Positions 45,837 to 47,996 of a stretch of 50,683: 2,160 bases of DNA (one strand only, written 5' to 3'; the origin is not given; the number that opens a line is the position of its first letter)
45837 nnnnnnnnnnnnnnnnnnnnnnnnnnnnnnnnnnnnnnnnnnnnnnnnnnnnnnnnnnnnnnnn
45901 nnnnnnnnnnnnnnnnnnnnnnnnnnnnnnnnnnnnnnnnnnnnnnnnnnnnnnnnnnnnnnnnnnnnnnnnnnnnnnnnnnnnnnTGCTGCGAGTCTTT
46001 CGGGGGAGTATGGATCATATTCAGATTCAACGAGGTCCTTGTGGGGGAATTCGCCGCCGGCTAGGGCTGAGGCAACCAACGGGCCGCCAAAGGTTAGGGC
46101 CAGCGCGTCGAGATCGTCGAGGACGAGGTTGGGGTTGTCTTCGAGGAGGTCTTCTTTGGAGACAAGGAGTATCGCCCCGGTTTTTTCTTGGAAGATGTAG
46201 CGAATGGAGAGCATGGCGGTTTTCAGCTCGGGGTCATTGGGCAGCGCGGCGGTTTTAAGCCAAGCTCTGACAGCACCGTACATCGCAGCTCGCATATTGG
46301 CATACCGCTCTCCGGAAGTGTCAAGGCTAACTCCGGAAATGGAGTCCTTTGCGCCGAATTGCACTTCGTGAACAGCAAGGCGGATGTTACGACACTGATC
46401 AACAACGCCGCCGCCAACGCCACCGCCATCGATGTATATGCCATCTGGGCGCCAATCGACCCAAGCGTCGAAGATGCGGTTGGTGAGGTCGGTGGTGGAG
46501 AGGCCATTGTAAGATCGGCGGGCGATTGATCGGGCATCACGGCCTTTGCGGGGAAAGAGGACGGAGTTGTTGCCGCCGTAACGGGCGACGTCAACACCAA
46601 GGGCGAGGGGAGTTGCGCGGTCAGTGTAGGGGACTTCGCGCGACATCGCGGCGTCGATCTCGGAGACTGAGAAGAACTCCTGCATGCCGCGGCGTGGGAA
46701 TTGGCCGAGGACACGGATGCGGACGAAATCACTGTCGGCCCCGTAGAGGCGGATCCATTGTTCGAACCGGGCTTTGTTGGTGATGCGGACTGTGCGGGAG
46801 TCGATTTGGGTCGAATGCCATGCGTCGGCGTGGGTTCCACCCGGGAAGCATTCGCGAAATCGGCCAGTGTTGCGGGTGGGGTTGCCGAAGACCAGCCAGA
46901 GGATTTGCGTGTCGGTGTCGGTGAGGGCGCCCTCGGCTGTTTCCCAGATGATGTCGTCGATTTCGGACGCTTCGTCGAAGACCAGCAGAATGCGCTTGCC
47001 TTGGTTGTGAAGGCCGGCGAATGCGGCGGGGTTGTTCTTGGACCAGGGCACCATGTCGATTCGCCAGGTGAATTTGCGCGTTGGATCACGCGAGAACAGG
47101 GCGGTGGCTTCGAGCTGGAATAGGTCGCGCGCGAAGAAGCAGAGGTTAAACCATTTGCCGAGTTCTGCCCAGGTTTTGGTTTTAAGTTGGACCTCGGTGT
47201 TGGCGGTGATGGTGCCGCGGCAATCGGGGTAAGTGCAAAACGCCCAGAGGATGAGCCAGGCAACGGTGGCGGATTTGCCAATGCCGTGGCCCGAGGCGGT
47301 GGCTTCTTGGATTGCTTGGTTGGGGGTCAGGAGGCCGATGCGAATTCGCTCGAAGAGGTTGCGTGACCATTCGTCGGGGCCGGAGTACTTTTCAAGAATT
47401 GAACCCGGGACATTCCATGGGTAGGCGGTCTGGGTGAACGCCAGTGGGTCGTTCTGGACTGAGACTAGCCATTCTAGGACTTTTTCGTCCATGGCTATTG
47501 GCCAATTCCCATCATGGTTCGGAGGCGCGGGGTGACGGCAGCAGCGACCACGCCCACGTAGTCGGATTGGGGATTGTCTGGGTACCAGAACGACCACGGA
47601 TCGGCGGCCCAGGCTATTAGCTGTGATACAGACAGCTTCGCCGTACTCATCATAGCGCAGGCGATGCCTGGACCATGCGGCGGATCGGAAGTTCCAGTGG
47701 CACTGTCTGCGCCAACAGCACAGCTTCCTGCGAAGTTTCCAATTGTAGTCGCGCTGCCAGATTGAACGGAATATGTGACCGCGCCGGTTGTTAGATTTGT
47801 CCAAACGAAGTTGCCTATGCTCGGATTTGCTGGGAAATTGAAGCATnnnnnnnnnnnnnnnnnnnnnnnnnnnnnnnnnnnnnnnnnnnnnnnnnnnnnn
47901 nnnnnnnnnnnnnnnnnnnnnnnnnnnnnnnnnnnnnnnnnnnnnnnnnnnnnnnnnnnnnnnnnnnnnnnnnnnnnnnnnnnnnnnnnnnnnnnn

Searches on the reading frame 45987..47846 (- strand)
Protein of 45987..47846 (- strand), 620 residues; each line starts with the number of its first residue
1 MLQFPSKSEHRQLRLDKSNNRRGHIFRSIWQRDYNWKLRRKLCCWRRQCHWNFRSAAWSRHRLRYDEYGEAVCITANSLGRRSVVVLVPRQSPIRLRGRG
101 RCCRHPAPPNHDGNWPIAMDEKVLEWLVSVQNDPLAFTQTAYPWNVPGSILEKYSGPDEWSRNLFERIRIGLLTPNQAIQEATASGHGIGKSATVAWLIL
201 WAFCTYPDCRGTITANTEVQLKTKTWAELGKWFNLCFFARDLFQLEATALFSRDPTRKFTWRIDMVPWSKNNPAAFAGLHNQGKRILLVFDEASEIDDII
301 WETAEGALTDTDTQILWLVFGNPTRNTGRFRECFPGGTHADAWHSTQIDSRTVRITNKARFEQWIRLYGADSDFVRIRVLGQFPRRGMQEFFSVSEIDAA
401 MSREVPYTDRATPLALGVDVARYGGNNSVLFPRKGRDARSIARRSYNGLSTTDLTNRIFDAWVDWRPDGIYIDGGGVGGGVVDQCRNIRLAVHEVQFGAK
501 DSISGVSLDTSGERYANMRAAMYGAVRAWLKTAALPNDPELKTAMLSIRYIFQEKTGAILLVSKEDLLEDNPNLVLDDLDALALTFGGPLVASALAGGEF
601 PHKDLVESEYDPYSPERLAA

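Call 41: search_protein_families(library=phrogs, max_evalue=0.00001, proteins=[window:45987-47846:-])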
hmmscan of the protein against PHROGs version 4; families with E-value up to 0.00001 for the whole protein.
window:45987-47846:- (620 aa): 2 families
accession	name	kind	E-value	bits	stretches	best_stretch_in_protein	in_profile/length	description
phrog_5902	-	unknown function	7.9e-61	207.3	1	129-458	4-328/359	-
phrog_2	-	head and packaging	4.1e-35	122.7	1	182-560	281-572/807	terminase large subunit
